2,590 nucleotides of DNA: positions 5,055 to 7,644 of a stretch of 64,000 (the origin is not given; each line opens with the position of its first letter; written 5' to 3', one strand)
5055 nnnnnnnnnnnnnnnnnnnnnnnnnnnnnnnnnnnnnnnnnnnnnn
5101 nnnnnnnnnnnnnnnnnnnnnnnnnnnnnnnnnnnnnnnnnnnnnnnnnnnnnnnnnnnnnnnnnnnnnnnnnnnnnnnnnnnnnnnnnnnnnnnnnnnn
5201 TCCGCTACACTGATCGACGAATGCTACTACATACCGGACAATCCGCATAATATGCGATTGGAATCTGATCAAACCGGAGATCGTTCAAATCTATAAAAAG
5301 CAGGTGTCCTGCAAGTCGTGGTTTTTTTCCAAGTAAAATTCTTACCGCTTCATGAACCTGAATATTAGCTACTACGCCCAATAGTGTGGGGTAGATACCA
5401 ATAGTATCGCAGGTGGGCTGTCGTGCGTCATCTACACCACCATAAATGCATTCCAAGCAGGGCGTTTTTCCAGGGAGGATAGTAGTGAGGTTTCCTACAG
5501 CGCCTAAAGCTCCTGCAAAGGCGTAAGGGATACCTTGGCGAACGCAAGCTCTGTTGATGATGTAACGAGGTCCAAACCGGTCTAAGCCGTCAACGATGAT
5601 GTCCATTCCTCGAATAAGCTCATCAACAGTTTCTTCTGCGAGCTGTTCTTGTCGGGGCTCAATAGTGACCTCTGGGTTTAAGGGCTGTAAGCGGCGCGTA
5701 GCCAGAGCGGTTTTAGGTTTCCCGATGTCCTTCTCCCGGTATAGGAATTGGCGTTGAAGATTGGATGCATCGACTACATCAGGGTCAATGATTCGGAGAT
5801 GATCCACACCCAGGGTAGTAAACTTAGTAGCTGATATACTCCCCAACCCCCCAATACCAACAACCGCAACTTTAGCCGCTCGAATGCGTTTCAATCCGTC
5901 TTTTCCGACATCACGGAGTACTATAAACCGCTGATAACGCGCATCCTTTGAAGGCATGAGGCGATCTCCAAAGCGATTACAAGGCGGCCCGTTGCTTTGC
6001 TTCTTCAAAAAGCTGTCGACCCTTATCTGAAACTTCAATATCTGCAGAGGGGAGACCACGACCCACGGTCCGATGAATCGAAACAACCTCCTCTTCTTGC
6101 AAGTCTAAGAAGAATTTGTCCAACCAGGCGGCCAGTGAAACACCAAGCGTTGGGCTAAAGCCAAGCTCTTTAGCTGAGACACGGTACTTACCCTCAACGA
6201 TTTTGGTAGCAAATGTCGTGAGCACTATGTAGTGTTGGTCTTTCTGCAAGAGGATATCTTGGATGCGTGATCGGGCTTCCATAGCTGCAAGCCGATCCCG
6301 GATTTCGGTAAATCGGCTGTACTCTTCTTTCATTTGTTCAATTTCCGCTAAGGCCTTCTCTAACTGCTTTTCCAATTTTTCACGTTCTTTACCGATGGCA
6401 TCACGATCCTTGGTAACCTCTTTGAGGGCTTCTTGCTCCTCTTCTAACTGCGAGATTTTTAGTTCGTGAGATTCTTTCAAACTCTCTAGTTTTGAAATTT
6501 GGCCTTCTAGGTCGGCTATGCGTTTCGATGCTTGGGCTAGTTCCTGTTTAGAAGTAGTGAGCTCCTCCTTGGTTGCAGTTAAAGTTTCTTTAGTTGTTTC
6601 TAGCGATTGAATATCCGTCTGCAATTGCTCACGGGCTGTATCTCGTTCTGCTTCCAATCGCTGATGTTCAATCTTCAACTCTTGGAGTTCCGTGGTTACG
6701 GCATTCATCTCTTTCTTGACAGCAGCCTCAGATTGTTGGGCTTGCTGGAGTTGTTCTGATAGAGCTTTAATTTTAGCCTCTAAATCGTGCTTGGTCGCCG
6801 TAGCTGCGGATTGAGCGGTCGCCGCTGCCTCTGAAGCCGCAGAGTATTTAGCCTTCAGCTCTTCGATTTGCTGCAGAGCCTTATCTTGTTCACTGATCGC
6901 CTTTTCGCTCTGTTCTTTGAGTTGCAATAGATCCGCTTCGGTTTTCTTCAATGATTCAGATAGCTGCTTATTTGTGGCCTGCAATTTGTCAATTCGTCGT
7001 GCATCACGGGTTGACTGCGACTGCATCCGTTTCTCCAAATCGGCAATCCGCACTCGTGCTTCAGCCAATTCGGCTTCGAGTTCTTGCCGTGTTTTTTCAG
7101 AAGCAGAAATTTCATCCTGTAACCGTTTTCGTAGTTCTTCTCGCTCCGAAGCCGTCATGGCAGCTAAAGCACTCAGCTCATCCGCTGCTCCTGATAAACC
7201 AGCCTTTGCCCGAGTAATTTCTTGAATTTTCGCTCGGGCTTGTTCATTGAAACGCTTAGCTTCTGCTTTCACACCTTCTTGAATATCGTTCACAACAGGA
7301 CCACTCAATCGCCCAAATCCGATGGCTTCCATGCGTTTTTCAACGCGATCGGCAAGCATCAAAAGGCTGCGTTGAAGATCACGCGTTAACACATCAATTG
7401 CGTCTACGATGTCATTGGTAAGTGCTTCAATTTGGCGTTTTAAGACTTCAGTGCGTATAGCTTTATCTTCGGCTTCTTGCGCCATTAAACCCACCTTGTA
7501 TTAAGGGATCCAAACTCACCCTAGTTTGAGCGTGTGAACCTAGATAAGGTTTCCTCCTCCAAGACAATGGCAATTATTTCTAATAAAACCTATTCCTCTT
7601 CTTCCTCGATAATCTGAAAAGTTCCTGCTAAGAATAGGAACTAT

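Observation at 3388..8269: Eukaryote-type CIA2/MIP18 near sufS, an E1-like enzyme and a Cys-rich regulator: possible proto-CIA Fe-S pathway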

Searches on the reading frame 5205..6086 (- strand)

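Call 3: search_protein_families(library=pfam, proteins=[window:5205-6086:-], max_evalue=0.01)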
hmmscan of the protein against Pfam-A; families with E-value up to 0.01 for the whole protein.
window:5205-6086:- (293 aa): 1 family
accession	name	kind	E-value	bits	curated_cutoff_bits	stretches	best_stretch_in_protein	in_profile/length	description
PF00899.27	ThiF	-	5.9e-70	235.6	28.1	1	51-284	1-237/238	ThiF family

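Call 4: search_protein_families(library=ncbifam, proteins=[window:5205-6086:-], max_evalue=0.01)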
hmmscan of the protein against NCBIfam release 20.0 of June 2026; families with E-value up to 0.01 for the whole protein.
window:5205-6086:- (293 aa): 26 families (the best 25 are shown)
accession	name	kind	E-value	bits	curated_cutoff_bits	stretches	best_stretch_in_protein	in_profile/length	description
NF006444.0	PRK08762.1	equivalog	2e-64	217.6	449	1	43-288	120-369/387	molybdopterin-synthase adenylyltransferase MoeB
TIGR02356.1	adenyl_thiF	equivalog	8.5e-60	201.6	275.25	1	50-251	1-203/203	thiazole biosynthesis adenylyltransferase ThiF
NF047750.1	SAMPActivE1UbaA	equivalog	6e-56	189.7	450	1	47-287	9-249/270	SAMP-activating enzyme E1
NF004281.0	PRK05690.1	subfamily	7.6e-54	182.6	266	1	43-287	5-249/250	molybdopterin-synthase adenylyltransferase MoeB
NF009123.0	PRK12475.1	subfamily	3.3e-50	171.2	510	1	49-289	3-246/338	MoeB/ThiF family adenylyltransferase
NF005646.0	PRK07411.1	equivalog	1.3e-44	153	633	1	48-286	16-255/390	molybdopterin-synthase adenylyltransferase MoeB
TIGR02355.1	moeB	equivalog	2.8e-43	148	376.55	1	49-286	3-240/240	molybdopterin-synthase adenylyltransferase MoeB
NF006204.0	PRK08328.1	equivalog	1.2e-42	146.1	339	1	49-275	8-229/231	hypothetical protein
NF005902.0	PRK07878.1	equivalog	2.4e-42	145.2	647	1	34-284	6-261/392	adenylyltransferase/sulfurtransferase MoeZ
NF004111.0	PRK05600.1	equivalog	6.7e-32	111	437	1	47-263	18-238/371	ThiF family adenylyltransferase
NF006395.0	PRK08644.1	equivalog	2.8e-29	102.3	159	1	60-254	20-212/215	sulfur carrier protein ThiS adenylyltransferase ThiF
NF006077.0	PRK08223.1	equivalog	6.9e-25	87.6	266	1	61-206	19-166/296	hypothetical protein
TIGR02354.1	thiF_fam2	equivalog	1.4e-22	80.6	152.2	1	65-178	16-128/200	thiamine biosynthesis protein ThiF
TIGR01408.1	Ube1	subfamily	8.4e-21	73.4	750.05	1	48-208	399-566/1008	ubiquitin-activating enzyme E1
NF011425.0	PRK14852.1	equivalog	2.6e-17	62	1337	1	60-224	322-486/989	hypothetical protein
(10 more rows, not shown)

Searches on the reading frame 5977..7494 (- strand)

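Call 3: search_protein_families(library=pfam, proteins=[window:5977-7494:-], max_evalue=0.01)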
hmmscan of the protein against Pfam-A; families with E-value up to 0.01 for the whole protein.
window:5977-7494:- (505 aa): 6 families
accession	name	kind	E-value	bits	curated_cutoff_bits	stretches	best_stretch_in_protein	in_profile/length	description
PF08647.16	BRE1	-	8.7e-06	26.2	27.9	0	278-357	6-85/95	BRE1 E3 ubiquitin ligase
PF05911.16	FPP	-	0.00013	20.9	40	1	41-398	456-819/871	Filament-like plant protein, long coiled-coil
PF10473.14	CENP-F_leu_zip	-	0.00018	22.1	34.5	0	240-363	3-126/140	Leucine-rich repeats of kinetochore protein Cenp-F/LEK1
PF08614.16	ATG16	-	0.0018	18.9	33.7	0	288-383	66-161/200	Autophagy protein 16 (ATG16)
PF25764.1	KIF21A_4th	-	0.002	18.2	33.1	0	253-394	20-153/183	KIF21A-like domain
PF13851.11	GAS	-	0.0042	16.9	32.3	1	240-337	26-119/200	Growth-arrest specific micro-tubule binding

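Call 4: search_protein_families(library=ncbifam, proteins=[window:5977-7494:-], max_evalue=0.01)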
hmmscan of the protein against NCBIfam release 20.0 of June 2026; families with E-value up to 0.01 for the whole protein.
window:5977-7494:- (505 aa): 13 families
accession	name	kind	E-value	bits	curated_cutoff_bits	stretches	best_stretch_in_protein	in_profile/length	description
NF045487.1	ASRP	equivalog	1.6e-09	36.9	300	1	260-408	316-461/593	archaea-specific SMC-related protein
TIGR04523.1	Mplasa_alph_rch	subfamily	7e-09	34.2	270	1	75-397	258-582/745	helix-rich protein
TIGR02168.1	SMC_prok_B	equivalog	1e-08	33.5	567.35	2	168-408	241-488/1181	chromosome segregation protein SMC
TIGR02169.1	SMC_prok_A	equivalog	1.2e-06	26.5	729.4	1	129-419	233-520/1165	chromosome segregation protein SMC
NF003034.1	PRK03918.1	equivalog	5.5e-06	24.6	700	1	287-410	215-338/878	DNA double-strand break repair ATPase Rad50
NF002572.0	PRK02224.1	equivalog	8.2e-06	24.4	1087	1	11-410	249-626/888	DNA double-strand break repair ATPase Rad50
NF041034.1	Rad50_Sulf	equivalog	4.2e-05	21.6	1000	1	132-406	438-707/872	DNA double-strand break repair ATPase Rad50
NF041035.1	Rad50_Halo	equivalog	0.00043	18.8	1000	1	73-400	226-565/883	DNA double-strand break repair ATPase Rad50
TIGR04211.1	SH3_and_anchor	equivalog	0.00047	19.8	65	1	296-395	59-158/198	TIGR04211 family SH3 domain-containing protein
NF041751.2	sbcc_Staph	equivalog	0.0006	17.9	920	1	70-390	182-493/1007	exonuclease subunit SbcC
NF047515.1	SpiroCoCo_C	equivalog_domain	0.0012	18.1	125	1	202-407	5-204/313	SpiroCoCo family coiled-coil protein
NF058533.1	antiphage_ProA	equivalog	0.0051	14.2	1500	1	51-408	791-1140/1903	anti-phage protein ProA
NF047408.1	SA0632_fam_LP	equivalog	0.0078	15.8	70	1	287-325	23-61/68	SA0632 family lipoprotein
